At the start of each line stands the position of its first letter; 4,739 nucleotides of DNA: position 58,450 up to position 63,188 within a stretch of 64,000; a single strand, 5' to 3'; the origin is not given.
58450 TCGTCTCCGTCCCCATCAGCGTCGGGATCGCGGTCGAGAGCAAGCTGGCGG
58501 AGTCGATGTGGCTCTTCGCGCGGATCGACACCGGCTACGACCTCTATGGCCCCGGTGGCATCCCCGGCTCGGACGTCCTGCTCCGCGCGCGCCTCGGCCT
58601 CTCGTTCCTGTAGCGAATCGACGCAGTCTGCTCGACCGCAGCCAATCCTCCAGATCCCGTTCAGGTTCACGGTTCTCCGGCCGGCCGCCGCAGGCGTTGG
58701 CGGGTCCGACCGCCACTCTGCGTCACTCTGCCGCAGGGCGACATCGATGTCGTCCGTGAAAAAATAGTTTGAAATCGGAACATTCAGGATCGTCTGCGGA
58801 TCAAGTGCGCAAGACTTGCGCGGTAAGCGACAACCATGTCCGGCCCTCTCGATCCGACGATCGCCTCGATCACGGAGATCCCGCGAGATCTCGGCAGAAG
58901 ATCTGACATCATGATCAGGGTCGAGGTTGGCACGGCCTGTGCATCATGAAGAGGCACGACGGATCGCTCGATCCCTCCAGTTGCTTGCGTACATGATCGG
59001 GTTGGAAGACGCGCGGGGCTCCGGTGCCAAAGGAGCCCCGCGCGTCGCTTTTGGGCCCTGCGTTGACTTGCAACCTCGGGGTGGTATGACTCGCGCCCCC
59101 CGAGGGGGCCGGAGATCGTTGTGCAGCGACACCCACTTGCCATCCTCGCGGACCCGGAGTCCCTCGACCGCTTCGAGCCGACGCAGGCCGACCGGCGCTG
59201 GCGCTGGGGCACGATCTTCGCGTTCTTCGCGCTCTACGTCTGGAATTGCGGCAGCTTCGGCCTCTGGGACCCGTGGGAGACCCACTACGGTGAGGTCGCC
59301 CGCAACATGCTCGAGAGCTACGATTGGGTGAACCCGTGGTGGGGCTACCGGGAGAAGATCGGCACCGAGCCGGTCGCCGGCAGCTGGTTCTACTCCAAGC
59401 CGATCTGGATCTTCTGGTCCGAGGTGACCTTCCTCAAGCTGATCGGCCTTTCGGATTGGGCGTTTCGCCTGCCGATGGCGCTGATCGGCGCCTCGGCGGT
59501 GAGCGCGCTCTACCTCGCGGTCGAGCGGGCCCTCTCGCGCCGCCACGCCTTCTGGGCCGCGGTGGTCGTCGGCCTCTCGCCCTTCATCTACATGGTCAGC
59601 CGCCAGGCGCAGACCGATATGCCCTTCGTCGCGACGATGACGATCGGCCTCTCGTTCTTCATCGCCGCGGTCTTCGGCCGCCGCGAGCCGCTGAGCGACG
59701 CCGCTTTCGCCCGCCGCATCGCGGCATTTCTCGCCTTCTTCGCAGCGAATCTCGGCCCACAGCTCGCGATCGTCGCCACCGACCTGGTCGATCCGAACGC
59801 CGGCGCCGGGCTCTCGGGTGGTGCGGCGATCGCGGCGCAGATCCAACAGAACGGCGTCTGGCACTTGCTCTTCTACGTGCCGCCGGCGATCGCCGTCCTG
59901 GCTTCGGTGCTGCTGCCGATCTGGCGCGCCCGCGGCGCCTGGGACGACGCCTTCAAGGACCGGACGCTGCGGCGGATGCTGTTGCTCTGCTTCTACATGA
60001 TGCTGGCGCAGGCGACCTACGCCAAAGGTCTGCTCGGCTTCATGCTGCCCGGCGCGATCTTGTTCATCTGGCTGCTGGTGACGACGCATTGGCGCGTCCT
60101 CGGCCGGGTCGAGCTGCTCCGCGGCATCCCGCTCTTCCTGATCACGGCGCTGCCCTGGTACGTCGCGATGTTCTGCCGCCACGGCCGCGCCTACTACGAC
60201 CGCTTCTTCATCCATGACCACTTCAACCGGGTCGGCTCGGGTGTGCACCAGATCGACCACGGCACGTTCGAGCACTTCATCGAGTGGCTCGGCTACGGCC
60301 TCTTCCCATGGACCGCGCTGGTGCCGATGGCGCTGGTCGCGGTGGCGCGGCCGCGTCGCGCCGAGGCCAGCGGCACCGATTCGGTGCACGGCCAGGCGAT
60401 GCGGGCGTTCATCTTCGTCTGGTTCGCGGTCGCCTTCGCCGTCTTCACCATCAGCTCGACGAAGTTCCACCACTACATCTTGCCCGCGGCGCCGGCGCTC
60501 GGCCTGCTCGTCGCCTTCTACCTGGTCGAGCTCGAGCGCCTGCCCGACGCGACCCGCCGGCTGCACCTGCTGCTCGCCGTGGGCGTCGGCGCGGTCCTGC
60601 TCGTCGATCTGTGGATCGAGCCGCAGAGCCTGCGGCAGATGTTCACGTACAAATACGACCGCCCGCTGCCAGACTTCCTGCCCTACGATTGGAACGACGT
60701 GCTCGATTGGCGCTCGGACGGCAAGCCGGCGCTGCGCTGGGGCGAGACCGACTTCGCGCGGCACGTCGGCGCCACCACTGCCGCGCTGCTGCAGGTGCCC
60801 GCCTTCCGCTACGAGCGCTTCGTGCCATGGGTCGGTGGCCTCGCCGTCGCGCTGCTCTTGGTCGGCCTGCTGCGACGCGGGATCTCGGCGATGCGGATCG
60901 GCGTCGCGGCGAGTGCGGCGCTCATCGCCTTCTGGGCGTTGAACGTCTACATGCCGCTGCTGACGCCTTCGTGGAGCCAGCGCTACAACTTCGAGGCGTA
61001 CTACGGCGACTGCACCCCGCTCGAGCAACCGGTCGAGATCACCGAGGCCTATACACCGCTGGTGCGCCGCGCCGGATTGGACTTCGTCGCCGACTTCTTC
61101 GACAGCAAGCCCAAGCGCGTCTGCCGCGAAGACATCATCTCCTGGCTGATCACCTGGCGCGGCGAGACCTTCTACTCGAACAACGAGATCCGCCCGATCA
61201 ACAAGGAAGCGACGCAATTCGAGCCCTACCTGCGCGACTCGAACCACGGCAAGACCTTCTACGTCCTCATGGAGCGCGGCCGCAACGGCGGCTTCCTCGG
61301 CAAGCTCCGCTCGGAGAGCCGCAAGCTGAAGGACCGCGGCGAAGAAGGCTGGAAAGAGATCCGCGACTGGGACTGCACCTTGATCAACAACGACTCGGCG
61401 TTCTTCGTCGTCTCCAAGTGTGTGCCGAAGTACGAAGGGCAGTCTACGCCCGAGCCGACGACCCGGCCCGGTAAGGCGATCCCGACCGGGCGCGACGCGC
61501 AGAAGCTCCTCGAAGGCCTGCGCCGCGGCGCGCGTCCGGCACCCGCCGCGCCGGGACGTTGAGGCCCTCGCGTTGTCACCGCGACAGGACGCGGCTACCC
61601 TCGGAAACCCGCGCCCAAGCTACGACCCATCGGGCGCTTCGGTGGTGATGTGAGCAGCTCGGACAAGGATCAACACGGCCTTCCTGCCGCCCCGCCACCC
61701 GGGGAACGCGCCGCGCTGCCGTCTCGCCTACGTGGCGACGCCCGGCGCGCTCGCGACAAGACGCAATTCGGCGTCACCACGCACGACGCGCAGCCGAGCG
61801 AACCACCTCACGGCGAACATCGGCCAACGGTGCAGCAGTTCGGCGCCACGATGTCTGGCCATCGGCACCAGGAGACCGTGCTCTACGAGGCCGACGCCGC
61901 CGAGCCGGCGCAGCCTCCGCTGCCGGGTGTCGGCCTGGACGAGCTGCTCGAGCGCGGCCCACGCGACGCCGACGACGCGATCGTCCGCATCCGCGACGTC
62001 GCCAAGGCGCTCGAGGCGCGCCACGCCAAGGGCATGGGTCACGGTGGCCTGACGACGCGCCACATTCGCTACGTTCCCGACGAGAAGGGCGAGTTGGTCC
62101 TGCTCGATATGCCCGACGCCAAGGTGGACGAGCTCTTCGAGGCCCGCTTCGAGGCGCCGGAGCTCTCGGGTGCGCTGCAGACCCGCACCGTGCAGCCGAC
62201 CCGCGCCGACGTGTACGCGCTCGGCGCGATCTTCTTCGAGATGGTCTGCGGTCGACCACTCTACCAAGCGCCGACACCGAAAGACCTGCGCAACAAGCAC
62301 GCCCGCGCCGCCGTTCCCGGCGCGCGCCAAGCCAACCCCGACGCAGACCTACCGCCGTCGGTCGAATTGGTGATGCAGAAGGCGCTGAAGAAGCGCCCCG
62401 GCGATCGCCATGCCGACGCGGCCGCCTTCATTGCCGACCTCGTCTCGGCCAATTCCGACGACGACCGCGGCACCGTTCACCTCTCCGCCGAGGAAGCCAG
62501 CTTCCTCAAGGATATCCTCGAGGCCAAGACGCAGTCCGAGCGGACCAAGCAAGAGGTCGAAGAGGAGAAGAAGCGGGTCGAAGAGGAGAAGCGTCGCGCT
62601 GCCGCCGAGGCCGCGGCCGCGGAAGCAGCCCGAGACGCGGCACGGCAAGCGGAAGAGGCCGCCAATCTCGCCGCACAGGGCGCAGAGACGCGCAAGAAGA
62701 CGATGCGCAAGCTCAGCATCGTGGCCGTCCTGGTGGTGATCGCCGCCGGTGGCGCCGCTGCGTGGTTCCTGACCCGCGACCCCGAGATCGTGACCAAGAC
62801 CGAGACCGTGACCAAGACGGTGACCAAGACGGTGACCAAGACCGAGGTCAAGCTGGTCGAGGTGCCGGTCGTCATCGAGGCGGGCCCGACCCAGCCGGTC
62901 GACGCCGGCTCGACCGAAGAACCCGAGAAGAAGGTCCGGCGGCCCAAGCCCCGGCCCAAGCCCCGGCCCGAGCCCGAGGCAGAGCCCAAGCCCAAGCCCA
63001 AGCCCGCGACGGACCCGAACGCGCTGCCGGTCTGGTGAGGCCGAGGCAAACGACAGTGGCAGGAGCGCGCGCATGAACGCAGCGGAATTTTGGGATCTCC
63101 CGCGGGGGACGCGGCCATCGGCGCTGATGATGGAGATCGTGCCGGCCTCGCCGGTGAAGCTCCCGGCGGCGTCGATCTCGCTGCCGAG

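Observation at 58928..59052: Candidate unannotated sigma54-dependent sRNA (Pxr-like arrangement)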

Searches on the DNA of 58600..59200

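Call 4: search_rna_families(source=window, start=58600, end=59200, threshold=evalue, max_evalue=10, show_alignments=3)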
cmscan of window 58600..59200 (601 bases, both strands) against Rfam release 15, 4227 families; matches with E-value up to 10: 7.
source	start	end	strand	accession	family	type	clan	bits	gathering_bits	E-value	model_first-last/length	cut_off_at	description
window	59006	59048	-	RF02010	mir-3180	Gene; miRNA;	-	17.9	99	4.6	1-92/92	no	mir-3180 microRNA precursor family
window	58956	59053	+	RF02566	Ms1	Gene; sRNA;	-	16.7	162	0.045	1-304/304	no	Mycobacterium smegmatis small RNA 1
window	59004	59050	+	RF00445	MIR399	Gene; miRNA;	-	16.7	57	0.72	1-117/117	no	mir-399 microRNA precursor family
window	58938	58956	-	RF03085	abiF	Gene; sRNA;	-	15.2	37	10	8-26/37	no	abiF RNA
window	58991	59126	+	RF02835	Bcj11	Gene; sRNA;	-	14.8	49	7.3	1-122/122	no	Burkholderia RNA 11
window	59018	59081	+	RF02136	HTT-AS1_3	Gene; lncRNA;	-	13.9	70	4.2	1-60/60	no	HTT antisense RNA 1 conserved region 3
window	58995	59046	-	RF00194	Rubella_3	Cis-reg;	-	13.4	35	8.3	1-68/68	no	Rubella virus 3' cis-acting element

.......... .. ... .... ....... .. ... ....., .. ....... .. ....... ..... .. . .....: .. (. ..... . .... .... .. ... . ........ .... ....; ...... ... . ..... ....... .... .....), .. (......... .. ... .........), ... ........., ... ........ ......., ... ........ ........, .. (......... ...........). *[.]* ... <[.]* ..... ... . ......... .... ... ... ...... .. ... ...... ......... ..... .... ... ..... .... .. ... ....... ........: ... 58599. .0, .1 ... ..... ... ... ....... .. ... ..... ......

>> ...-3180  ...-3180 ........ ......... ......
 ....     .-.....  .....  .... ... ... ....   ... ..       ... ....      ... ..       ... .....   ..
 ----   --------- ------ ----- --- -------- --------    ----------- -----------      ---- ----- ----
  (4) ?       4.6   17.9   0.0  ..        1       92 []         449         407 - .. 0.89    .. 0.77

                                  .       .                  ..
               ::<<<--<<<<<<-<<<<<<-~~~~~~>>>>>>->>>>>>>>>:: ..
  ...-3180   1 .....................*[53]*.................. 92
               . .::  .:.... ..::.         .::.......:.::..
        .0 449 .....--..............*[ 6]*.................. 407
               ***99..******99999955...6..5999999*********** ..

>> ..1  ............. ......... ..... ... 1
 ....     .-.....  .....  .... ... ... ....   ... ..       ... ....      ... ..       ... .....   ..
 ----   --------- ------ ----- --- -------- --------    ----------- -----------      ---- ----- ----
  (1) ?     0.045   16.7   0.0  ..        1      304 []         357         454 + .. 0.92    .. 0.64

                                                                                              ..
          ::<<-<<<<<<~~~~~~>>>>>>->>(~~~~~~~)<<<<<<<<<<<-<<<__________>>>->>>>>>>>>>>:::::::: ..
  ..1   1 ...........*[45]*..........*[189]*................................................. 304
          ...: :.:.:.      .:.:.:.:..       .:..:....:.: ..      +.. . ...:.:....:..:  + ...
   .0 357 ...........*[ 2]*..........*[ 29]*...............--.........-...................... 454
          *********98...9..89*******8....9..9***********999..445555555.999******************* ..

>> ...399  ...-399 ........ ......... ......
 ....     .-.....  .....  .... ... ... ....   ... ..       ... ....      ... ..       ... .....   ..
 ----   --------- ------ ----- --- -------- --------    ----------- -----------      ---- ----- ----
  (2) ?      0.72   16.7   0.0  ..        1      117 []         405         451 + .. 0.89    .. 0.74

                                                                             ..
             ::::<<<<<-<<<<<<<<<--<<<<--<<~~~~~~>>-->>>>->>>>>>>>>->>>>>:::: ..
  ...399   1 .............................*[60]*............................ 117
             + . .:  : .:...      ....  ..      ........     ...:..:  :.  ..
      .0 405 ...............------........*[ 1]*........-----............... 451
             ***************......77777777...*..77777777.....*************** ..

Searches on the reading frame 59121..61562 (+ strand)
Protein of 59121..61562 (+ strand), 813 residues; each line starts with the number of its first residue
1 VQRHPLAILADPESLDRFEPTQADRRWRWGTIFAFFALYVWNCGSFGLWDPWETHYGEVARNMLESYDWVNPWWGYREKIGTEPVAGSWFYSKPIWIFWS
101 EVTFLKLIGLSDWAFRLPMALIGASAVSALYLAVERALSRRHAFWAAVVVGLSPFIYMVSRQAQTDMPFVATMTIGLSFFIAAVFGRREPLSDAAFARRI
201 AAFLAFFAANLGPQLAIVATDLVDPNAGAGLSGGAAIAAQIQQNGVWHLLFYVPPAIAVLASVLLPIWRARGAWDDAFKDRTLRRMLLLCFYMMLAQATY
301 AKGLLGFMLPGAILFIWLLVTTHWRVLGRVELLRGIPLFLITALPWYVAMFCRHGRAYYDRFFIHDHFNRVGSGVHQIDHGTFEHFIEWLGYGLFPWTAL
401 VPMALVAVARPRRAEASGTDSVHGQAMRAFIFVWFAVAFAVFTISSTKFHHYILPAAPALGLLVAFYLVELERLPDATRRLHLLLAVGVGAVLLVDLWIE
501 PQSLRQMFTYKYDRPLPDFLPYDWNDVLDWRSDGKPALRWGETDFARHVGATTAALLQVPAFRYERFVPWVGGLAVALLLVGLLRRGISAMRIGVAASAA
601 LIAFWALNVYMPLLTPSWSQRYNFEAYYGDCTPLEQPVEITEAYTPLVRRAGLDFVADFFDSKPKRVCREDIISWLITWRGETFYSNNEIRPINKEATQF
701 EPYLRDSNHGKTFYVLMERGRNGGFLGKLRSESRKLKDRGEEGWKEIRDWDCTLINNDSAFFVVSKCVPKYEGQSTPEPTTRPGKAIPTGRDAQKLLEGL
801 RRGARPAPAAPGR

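Call 6: search_protein_families(library=pfam, proteins=[window:59121-61562:+])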
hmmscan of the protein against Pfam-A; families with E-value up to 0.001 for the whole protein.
window:59121-61562:+ (813 aa): 1 family
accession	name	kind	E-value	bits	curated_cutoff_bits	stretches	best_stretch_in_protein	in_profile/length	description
PF13231.12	PMT_2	-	1.6e-11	45.1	26.1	1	93-185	2-94/160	Dolichyl-phosphate-mannose-protein mannosyltransferase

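Call 56: search_protein_families(library=ncbifam, proteins=[window:59121-61562:+], max_evalue=0.01)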
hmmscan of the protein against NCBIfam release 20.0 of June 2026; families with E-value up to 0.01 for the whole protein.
window:59121-61562:+ (813 aa): 1 family
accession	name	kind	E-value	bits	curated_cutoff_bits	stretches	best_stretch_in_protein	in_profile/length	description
NF009784.2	PRK13279.1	equivalog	8.4e-20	70.9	567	2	293-497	170-362/539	lipid IV(A) 4-amino-4-deoxy-L-arabinosyltransferase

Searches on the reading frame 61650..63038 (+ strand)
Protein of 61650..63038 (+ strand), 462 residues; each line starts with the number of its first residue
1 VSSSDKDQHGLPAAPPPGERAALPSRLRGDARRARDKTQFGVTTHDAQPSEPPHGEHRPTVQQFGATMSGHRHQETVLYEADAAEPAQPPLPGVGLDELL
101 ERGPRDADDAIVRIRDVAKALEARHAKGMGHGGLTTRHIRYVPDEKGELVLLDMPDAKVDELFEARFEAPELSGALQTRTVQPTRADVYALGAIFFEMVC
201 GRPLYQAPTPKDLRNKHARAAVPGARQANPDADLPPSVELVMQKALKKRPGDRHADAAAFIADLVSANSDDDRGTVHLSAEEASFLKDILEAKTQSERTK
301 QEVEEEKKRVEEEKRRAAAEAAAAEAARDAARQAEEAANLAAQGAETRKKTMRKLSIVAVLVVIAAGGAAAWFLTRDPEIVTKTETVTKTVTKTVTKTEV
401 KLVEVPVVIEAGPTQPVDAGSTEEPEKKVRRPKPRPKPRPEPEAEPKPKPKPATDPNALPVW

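Call 6: search_protein_families(library=pfam, proteins=[window:61650-63038:+])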
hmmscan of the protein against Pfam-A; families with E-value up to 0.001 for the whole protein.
window:61650-63038:+ (462 aa): 1 family
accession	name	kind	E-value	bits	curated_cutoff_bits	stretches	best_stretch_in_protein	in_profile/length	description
PF00069.31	Pkinase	-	6.3e-06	26.2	31.7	1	165-254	161-252/263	Protein kinase domain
